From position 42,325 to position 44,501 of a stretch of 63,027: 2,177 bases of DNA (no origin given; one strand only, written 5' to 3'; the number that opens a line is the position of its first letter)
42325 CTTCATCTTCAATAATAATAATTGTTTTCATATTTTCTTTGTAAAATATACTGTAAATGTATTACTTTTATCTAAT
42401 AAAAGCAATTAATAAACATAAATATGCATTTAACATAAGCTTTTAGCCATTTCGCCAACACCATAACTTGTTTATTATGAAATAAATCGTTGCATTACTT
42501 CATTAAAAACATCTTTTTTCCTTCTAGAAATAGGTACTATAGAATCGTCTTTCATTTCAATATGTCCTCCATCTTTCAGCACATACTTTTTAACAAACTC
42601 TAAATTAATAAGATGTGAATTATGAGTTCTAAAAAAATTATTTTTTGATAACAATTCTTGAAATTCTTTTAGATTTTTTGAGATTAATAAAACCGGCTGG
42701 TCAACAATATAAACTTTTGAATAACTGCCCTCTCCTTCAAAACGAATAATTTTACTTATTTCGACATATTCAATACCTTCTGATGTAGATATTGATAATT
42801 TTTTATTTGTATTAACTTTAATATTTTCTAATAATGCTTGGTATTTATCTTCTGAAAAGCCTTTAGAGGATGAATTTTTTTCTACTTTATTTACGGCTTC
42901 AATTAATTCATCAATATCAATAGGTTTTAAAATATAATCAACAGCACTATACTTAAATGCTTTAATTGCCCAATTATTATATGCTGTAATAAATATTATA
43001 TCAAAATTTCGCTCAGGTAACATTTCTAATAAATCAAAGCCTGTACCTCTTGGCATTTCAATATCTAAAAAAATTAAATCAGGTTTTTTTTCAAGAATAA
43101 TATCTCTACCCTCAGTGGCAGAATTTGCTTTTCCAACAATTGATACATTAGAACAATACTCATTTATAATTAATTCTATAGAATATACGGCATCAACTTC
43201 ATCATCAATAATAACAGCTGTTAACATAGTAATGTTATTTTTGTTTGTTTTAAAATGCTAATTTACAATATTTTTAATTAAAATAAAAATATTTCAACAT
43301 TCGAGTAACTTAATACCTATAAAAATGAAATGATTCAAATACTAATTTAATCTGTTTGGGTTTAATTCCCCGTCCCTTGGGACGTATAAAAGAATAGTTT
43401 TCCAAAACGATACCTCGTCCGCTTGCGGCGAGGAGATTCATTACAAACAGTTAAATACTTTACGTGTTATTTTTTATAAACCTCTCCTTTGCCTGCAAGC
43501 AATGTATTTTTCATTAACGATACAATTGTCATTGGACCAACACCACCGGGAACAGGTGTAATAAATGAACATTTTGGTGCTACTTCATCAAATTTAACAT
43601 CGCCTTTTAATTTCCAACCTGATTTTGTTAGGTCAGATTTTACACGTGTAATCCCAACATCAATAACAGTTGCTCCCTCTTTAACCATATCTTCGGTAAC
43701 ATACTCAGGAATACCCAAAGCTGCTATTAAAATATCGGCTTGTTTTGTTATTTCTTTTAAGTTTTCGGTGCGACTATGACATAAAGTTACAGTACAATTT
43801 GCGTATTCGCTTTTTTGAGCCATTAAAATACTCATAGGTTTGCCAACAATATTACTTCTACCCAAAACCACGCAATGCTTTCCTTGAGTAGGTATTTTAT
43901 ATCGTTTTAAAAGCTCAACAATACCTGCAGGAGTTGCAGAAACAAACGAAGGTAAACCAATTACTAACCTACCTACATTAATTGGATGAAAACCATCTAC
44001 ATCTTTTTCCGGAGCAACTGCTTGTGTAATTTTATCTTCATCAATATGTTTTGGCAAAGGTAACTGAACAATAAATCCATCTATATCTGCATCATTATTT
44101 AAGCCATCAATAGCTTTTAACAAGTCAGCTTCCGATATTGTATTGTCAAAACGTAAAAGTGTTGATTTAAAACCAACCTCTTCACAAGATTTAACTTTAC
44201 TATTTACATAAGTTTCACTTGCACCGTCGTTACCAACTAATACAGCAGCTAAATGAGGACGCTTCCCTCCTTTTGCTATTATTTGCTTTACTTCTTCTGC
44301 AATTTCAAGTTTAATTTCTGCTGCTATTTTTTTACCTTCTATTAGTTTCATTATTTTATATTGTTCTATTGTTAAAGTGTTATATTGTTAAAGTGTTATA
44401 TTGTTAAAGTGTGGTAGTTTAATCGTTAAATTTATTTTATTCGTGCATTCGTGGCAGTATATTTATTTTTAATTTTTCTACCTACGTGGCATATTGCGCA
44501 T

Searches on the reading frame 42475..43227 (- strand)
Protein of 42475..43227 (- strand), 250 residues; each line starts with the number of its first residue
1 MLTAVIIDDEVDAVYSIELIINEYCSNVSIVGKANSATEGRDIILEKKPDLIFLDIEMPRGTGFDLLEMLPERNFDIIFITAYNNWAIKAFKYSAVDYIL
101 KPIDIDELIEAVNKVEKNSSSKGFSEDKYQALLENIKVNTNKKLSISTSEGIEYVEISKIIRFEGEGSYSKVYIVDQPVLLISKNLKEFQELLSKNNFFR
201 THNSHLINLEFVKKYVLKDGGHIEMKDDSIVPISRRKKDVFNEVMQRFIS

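Call 24: search_protein_families(library=pfam, proteins=[window:42475-43227:-], max_evalue=0.001)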
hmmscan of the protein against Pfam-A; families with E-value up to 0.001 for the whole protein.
window:42475-43227:- (250 aa): 2 families
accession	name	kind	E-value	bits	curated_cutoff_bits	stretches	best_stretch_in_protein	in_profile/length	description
PF00072.30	Response_reg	-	5.5e-21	75.3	30.2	1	5-113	2-111/111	Response regulator receiver domain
PF04397.21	LytTR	-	4e-15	56.2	22.6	1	152-245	3-97/98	LytTr DNA-binding domain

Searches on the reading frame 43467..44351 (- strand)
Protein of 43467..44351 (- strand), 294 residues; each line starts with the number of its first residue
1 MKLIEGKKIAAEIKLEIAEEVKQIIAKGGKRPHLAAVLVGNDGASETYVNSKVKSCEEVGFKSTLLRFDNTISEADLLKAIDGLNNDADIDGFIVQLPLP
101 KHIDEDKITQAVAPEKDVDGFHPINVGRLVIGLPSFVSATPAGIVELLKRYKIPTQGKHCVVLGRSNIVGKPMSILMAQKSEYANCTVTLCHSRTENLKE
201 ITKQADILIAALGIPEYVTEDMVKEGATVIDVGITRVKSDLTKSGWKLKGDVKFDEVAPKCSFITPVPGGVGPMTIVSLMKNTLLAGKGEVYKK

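Call 24: search_protein_families(library=pfam, proteins=[window:43467-44351:-], max_evalue=0.001)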
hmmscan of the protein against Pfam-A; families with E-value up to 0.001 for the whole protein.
window:43467-44351:- (294 aa): 2 families
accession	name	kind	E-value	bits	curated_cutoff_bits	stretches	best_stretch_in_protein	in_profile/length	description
PF02882.25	THF_DHG_CYH_C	-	1.4e-66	223.2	27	1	122-288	1-157/160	Tetrahydrofolate dehydrogenase/cyclohydrolase, NAD(P)-binding domain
PF00763.28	THF_DHG_CYH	-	1.9e-42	144.6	32.8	1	4-119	1-115/115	Tetrahydrofolate dehydrogenase/cyclohydrolase, catalytic domain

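Call 25: find_related_loci(query=window:43467-44351:-, collection=genome_contigs, flank=10000)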
Query window:43467-44351:- (294 aa) in genome_contigs; peptide patterns used: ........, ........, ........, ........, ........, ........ (x = any residue, [..] = any of these).
600 stretches matched a pattern (row limit reached: there are more); 566 encode a relative of the query (tblastn E <= 1e-3); the best 80 are kept; 80 distinct loci.
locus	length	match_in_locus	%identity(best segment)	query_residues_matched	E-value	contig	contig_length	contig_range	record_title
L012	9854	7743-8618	86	1-292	1e-171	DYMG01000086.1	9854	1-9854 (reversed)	MAG TPA_asm: Paludibacter propionicigenes isolate SulCav_FS06-10_2_30_78 SulCav_FS06_10_3975_length_9854_cov_48_898561,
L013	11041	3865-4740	76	1-292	7e-151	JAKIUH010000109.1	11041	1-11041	MAG: Bacteroidales bacterium isolate D100SM.bin.13 NODE_2178_length_11041_cov_2.425509, whole genome shotgun sequence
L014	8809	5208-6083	75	1-292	2e-150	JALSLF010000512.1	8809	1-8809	MAG: Bacteroidales bacterium isolate 355-202_metabat1_scaf2bin.065_VB 355-202_scaffold_5621_c1, whole genome shotgun seq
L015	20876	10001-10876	74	1-292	1e-146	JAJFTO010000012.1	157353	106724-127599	MAG: Porphyromonadaceae bacterium isolate bin.24 k141_4224300, whole genome shotgun sequence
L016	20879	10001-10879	73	1-293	9e-147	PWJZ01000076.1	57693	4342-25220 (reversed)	MAG: Bacteroidales bacterium isolate CSSed10_172R1 CS-Sed10-C441, whole genome shotgun sequence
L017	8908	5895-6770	74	1-292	2e-146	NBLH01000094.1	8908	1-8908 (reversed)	MAG: Bacteroidetes bacterium 4572_117 ex4572_117_scaffold_5978, whole genome shotgun sequence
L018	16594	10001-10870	74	1-290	2e-145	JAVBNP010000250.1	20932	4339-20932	MAG: Bacteroidales bacterium isolate EPI_MAG_00084 c_000012724514, whole genome shotgun sequence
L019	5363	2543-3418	71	1-292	2e-145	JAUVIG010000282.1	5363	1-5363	MAG: Chlorobiota bacterium isolate CSMAG_422 CSMAG_422_k127_4788964_length_5363_cov_20.3671, whole genome shotgun sequen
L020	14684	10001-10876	72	1-292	2e-144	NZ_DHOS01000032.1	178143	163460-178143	MAG: Proteiniphilum sp. UBA5384 UBA5384_contig_2436, whole genome shotgun sequence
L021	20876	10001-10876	72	1-292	3e-144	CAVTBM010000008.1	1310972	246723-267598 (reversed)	MAG: uncultured Bacteroidales bacterium isolate MFD02416.bin.1.410 genome assembly, contig: contig_227, whole genome sho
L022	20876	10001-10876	73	1-292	2e-144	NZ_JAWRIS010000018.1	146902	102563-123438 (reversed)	MAG: Proteiniphilum sp. isolate RFS6 c_000000037964, whole genome shotgun sequence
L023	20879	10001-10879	74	1-293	3e-144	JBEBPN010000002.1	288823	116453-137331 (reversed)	MAG: Dysgonomonas hofstadii isolate T1.bin.102 NODE_70_length_288823_cov_18.918828, whole genome shotgun sequence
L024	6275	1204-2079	73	2-293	9e-145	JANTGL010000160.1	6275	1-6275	MAG: Bacteroidales bacterium isolate bin10061 c_000000014850, whole genome shotgun sequence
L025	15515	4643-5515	72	2-292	2e-144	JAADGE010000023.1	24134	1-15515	MAG: Chlorobiota bacterium isolate M_MetaBat.100 contig-127_2701, whole genome shotgun sequence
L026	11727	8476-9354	71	1-293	7e-144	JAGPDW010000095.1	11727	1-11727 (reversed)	MAG: Bacteroidia bacterium isolate Gw_SlAct_bin_424 Gw_SlAct_16379_length_11727_cov_6.292500, whole genome shotgun seque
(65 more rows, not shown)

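Call 35: find_homologous_proteins(query=window:43467-44351:-, max_evalue=1e-100)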
Query window:43467-44351:- (294 aa): 7985 proteins with E <= 1e-100 among 8000 candidates; the best 120 are listed.
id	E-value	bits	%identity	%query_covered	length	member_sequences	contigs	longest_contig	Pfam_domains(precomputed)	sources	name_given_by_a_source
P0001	3.0e-188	642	100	100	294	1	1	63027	PF02882.26,PF00763.29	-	-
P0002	2.7e-181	619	97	99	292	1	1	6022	PF02882.26,PF00763.29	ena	-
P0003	4.2e-180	615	95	99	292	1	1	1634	PF02882.26,PF00763.29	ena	-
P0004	1.9e-179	613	96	99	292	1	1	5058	PF02882.26,PF00763.29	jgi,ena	-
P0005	8.1e-179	611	95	99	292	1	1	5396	PF02882.26,PF00763.29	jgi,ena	-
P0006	1.2e-178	610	95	99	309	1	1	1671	PF02882.26,PF00763.29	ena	-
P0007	8.9e-177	604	93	100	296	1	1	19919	PF02882.26,PF00763.29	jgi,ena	-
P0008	5.2e-175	598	93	99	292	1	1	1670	PF02882.26,PF00763.29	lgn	-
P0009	1.6e-163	561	86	100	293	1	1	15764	PF02882.26,PF00763.29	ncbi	-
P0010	2.0e-162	557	86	99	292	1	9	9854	PF02882.26,PF00763.29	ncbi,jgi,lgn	jgi:methylenetetrahydrofolate dehydrogenase (NADP+)/methenyltetrahydrofolate cyclohydrolase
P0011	7.6e-162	555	85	99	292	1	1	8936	PF02882.26,PF00763.29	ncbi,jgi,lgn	-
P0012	3.6e-161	553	85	99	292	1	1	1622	PF02882.26,PF00763.29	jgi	-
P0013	1.4e-157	541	83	100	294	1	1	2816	PF02882.26,PF00763.29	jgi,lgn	-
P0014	4.2e-157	540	83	100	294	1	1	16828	PF02882.26,PF00763.29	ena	-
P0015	2.6e-153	527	78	100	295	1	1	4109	PF02882.26,PF00763.29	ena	-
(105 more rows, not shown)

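Call 36: find_encoding_contigs(protein=P0002, flank=10000, max_places=3)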
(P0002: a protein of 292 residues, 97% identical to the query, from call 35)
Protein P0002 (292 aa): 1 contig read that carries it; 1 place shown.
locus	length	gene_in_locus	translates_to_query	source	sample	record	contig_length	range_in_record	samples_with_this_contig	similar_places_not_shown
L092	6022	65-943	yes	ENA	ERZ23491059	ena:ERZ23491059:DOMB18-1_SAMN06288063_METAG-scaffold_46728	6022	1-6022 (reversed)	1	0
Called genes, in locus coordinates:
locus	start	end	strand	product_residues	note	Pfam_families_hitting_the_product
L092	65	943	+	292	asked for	PF00763:THF_DHG_CYH, PF02882:THF_DHG_CYH_C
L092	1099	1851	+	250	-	PF00072:Response_reg, PF04397:LytTR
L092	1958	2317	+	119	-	PF00072:Response_reg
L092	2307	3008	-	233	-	PF13505:OMP_b-brl (weak), PF13568:OMP_b-brl_2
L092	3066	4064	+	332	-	PF25594:GldB_lipo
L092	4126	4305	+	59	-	PF04324:Fer2_BFD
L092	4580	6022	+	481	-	?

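Call 37: find_encoding_contigs(protein=P0007, flank=10000, max_places=3)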
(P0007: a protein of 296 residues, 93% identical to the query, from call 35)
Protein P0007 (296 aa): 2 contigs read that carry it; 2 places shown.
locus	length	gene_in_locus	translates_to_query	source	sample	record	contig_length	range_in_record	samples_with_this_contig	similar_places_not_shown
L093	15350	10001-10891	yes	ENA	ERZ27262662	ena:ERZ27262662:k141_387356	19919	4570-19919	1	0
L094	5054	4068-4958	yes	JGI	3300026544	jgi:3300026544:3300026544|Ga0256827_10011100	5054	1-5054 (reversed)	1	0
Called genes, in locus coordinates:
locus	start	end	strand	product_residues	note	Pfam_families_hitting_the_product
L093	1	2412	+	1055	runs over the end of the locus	PF00580:UvrD-helicase, PF13245:AAA_19 (weak), PF13361:UvrD_C, PF13538:UvrD_C_2 (faint)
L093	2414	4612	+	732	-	PF01734:Patatin, PF19143:Omp85_2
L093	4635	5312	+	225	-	PF04301:BioG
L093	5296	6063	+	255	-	PF13489:Methyltransf_23, PF13847:Methyltransf_31 (weak), PF08241:Methyltransf_11, PF08242:Methyltransf_12 (weak), PF13649:Methyltransf_25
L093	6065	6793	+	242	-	PF01902:Diphthami_syn_2_N, PF28410:Diphthami_syn_2_C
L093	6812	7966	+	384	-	PF01497:Peripla_BP_2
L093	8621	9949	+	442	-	PF02881:SRP54_N, PF06414:Zeta_toxin (faint), PF13401:AAA_22 (weak), PF00448:SRP54, PF02978:SRP_SPB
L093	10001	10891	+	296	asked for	PF00763:THF_DHG_CYH, PF02882:THF_DHG_CYH_C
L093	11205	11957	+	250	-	PF00072:Response_reg, PF04397:LytTR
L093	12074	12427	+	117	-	PF00072:Response_reg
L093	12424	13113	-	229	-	PF13505:OMP_b-brl (weak), PF13568:OMP_b-brl_2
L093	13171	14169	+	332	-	PF25594:GldB_lipo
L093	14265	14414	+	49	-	PF04324:Fer2_BFD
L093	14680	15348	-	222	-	?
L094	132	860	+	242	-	PF01902:Diphthami_syn_2_N, PF28410:Diphthami_syn_2_C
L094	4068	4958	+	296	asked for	PF00763:THF_DHG_CYH, PF02882:THF_DHG_CYH_C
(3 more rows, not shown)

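Call 38: find_encoding_contigs(protein=P0004, flank=10000, max_places=3)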
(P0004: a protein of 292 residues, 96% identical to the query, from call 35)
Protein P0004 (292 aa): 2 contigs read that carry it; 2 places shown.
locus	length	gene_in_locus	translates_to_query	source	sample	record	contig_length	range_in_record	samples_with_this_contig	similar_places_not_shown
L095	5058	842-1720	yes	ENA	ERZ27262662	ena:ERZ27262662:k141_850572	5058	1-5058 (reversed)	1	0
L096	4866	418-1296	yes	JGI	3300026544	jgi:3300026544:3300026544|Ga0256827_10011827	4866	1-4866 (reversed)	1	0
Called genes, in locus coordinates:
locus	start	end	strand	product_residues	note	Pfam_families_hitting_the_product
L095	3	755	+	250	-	?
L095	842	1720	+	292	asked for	PF00763:THF_DHG_CYH, PF02882:THF_DHG_CYH_C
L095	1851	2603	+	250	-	PF00072:Response_reg, PF04397:LytTR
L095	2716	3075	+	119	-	PF00072:Response_reg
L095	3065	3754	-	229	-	PF13505:OMP_b-brl (weak), PF13568:OMP_b-brl_2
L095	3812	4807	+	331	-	PF25594:GldB_lipo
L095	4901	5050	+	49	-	PF04324:Fer2_BFD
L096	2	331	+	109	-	?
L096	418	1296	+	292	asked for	PF00763:THF_DHG_CYH, PF02882:THF_DHG_CYH_C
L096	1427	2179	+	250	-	PF00072:Response_reg, PF04397:LytTR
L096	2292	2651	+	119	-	PF00072:Response_reg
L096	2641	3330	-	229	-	PF13505:OMP_b-brl (weak), PF13568:OMP_b-brl_2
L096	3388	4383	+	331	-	PF25594:GldB_lipo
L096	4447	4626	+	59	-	PF04324:Fer2_BFD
